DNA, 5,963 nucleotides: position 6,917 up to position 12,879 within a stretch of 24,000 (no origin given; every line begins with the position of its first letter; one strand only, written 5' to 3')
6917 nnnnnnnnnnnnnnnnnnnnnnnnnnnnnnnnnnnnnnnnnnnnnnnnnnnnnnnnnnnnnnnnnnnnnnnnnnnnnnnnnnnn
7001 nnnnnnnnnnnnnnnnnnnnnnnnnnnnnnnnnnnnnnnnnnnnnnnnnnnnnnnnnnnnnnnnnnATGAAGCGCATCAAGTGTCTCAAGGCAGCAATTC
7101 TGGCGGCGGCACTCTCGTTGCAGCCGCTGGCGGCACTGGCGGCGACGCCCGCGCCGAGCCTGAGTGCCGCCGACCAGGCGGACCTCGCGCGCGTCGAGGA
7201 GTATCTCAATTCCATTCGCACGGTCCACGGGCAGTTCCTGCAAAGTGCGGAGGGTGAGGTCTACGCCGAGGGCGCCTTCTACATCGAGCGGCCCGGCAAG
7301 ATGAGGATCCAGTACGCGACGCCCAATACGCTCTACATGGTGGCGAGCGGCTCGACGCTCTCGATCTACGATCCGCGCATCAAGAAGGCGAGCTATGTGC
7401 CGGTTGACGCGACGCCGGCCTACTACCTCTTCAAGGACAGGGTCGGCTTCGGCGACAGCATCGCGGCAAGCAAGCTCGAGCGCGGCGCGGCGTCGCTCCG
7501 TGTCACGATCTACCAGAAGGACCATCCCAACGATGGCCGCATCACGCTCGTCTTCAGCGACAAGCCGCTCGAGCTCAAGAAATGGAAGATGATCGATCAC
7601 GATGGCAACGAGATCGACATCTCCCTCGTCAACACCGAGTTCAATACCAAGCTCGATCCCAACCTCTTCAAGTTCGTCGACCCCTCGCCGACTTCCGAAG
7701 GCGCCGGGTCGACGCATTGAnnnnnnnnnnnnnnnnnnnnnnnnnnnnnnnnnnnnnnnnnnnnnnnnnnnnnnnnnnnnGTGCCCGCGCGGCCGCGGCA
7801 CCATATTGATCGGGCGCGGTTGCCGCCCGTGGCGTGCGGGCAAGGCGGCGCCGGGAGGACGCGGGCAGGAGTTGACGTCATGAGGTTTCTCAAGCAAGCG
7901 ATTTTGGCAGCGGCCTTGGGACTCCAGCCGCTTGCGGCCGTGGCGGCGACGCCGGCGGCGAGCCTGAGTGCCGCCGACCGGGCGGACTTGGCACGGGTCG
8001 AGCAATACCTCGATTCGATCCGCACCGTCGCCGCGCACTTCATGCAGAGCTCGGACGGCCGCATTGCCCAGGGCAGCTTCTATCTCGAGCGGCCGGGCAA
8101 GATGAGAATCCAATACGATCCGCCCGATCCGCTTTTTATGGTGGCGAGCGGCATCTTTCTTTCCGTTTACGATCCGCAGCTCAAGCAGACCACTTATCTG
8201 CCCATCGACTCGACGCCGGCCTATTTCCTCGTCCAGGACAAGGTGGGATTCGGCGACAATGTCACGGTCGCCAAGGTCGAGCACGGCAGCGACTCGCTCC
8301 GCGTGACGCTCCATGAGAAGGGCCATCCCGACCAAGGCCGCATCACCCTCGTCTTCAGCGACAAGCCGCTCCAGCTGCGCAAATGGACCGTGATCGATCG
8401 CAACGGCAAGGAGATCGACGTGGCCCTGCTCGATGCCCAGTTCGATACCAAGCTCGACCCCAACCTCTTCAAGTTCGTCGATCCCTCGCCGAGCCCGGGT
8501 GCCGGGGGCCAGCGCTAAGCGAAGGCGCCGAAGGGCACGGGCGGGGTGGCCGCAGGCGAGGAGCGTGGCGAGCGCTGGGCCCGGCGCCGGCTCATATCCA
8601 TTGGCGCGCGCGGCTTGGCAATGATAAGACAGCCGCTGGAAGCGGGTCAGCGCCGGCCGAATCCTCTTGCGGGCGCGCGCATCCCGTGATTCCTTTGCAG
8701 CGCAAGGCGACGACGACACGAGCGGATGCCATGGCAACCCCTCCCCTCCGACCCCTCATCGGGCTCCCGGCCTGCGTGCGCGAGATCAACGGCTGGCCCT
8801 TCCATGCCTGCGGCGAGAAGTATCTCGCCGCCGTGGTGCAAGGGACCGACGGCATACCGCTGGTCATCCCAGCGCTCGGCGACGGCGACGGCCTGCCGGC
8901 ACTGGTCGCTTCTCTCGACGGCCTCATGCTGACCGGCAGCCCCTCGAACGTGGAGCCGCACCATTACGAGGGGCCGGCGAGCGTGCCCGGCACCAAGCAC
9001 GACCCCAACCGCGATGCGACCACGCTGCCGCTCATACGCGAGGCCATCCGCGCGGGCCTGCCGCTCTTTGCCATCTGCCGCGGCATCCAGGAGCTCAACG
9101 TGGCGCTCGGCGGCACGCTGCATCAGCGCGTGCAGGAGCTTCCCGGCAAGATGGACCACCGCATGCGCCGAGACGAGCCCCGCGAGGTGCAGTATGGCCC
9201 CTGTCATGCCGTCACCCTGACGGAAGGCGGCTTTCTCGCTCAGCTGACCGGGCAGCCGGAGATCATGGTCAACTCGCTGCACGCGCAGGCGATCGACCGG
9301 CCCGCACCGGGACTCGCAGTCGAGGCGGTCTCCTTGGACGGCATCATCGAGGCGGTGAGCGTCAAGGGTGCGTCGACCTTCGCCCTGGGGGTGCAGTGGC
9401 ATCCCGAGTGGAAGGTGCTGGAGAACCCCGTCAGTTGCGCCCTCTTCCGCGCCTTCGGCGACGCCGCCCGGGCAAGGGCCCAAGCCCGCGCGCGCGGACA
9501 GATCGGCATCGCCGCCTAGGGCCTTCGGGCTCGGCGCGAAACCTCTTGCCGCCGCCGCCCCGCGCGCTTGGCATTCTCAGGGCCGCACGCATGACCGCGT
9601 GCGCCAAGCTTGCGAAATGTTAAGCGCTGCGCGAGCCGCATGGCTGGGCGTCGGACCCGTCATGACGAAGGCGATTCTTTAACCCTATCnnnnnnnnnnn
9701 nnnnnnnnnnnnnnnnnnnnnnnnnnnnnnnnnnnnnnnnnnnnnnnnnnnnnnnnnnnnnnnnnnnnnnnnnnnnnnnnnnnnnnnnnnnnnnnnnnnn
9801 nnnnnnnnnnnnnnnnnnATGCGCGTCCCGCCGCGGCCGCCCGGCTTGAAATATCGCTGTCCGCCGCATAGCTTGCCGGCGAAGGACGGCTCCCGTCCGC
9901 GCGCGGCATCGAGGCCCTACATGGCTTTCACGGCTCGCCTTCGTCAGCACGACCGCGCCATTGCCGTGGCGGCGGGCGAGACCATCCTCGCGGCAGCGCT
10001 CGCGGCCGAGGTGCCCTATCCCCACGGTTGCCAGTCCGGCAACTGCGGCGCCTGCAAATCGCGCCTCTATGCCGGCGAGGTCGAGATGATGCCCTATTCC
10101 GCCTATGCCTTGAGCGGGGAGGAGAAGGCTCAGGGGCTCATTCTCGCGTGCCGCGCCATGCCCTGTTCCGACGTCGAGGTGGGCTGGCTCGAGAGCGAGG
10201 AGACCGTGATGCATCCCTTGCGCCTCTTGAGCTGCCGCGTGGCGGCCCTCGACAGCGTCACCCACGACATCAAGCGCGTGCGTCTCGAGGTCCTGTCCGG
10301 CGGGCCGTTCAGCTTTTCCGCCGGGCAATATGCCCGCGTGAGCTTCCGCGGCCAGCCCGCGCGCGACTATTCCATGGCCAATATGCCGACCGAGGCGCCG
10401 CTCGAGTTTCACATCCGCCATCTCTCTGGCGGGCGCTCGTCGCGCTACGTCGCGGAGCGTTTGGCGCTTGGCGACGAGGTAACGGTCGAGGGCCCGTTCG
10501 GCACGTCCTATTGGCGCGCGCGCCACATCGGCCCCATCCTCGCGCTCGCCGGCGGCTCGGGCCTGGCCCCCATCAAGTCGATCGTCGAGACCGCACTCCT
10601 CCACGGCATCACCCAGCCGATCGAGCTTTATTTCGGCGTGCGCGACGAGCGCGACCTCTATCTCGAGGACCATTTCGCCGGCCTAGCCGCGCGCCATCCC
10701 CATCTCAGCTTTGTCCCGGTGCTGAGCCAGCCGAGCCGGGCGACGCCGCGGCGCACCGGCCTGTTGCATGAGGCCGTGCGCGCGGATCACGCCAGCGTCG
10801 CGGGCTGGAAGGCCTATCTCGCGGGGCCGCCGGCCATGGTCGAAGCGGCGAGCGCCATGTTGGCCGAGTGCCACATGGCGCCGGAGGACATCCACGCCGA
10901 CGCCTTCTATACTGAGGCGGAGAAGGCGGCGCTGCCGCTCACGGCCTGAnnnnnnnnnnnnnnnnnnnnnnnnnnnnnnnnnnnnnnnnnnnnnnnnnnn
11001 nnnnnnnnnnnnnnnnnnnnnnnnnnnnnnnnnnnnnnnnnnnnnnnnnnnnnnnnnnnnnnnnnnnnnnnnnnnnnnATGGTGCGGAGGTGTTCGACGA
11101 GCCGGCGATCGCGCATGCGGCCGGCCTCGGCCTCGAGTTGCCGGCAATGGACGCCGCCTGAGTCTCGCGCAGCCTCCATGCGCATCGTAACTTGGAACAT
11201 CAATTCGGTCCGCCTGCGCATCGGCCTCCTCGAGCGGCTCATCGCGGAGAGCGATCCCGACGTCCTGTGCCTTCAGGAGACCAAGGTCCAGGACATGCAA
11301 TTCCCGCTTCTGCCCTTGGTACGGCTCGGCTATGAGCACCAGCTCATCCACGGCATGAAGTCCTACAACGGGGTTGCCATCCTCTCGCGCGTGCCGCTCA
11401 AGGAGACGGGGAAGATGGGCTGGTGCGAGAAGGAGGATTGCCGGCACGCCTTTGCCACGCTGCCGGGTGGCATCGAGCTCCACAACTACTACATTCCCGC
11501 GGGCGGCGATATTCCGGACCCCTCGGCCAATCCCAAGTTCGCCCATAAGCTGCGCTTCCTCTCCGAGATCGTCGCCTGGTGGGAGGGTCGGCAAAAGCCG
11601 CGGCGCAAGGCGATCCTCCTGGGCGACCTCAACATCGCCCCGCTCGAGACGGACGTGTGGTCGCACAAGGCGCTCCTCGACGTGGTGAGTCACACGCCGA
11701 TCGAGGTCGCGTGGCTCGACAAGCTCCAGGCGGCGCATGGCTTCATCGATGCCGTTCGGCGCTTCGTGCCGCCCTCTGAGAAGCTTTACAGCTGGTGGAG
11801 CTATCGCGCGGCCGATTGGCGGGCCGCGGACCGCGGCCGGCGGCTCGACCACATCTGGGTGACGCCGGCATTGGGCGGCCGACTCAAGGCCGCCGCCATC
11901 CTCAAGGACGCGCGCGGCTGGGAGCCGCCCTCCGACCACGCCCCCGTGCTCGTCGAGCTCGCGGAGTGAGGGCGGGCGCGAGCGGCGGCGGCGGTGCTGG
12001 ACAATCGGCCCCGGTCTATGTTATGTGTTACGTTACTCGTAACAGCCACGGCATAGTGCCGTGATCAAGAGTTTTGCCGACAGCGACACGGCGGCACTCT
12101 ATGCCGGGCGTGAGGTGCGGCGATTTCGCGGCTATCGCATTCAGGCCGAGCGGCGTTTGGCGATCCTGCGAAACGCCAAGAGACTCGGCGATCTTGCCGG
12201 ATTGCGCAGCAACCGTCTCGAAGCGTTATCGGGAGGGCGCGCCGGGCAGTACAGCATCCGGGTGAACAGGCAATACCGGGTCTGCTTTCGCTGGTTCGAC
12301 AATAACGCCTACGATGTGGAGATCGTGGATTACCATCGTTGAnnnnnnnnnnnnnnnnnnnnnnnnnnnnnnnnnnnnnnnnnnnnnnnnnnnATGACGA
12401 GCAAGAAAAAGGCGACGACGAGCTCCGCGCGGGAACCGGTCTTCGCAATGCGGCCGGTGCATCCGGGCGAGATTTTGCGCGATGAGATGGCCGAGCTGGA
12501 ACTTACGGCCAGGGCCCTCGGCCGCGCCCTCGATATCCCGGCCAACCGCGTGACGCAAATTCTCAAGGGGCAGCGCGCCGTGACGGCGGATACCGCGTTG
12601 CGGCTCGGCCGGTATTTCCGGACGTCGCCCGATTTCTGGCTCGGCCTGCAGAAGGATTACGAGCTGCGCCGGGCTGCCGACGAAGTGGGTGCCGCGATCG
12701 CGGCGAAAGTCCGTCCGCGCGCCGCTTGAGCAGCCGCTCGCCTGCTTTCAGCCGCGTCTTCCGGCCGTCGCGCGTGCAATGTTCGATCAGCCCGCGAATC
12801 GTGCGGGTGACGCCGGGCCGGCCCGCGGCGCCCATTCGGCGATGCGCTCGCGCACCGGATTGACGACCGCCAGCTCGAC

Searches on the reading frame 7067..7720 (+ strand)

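Call 88: search_protein_families(library=pfam, proteins=[window:7067-7720:+], max_evalue=0.01)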
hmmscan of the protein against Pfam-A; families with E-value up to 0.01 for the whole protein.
window:7067-7720:+ (217 aa): 1 family
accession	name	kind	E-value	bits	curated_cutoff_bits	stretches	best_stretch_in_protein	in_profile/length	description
PF03548.22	LolA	-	3e-27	95.8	23.6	1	49-203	2-164/165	Outer membrane lipoprotein carrier protein LolA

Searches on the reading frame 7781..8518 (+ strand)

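Call 88: search_protein_families(library=pfam, proteins=[window:7781-8518:+], max_evalue=0.01)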
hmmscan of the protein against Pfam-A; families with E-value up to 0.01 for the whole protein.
window:7781-8518:+ (245 aa): 1 family
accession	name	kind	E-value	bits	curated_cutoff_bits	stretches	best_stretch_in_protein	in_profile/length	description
PF03548.22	LolA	-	2e-26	93.2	23.6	1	79-232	2-164/165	Outer membrane lipoprotein carrier protein LolA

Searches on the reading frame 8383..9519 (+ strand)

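Call 35: search_protein_families(library=pfam, proteins=[window:8383-9519:+], max_evalue=0.001)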
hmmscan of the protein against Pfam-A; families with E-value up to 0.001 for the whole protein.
window:8383-9519:+ (378 aa): 2 families
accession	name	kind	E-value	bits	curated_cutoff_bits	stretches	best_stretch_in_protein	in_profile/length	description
PF07722.19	Peptidase_C26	-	2.8e-73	246.7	20.5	1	124-342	1-219/219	Peptidase C26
PF00117.34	GATase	-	5.4e-10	39.7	22.8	1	211-344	58-174/190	Glutamine amidotransferase class-I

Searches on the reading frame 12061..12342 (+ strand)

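Call 88: search_protein_families(library=pfam, proteins=[window:12061-12342:+], max_evalue=0.01)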
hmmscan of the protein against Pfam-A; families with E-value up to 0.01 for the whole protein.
window:12061-12342:+ (93 aa): 1 family
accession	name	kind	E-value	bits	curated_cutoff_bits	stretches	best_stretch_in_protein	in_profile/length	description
PF05015.19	HigB-like_toxin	-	1.2e-11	45.4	27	1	30-92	30-91/91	RelE-like toxin of type II toxin-antitoxin system HigB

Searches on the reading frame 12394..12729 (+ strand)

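Call 88: search_protein_families(library=pfam, proteins=[window:12394-12729:+], max_evalue=0.01)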
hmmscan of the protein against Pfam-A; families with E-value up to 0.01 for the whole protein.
window:12394-12729:+ (111 aa): 3 families
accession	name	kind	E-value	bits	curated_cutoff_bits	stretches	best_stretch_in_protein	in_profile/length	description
PF01381.28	HTH_3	-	9.7e-07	29.2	23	1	28-82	1-55/55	Helix-turn-helix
PF13560.12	HTH_31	-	2.9e-06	27.9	27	1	25-80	3-59/64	Helix-turn-helix domain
PF13443.12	HTH_26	-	0.0072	17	22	1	28-80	2-55/63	Cro/C1-type HTH DNA-binding domain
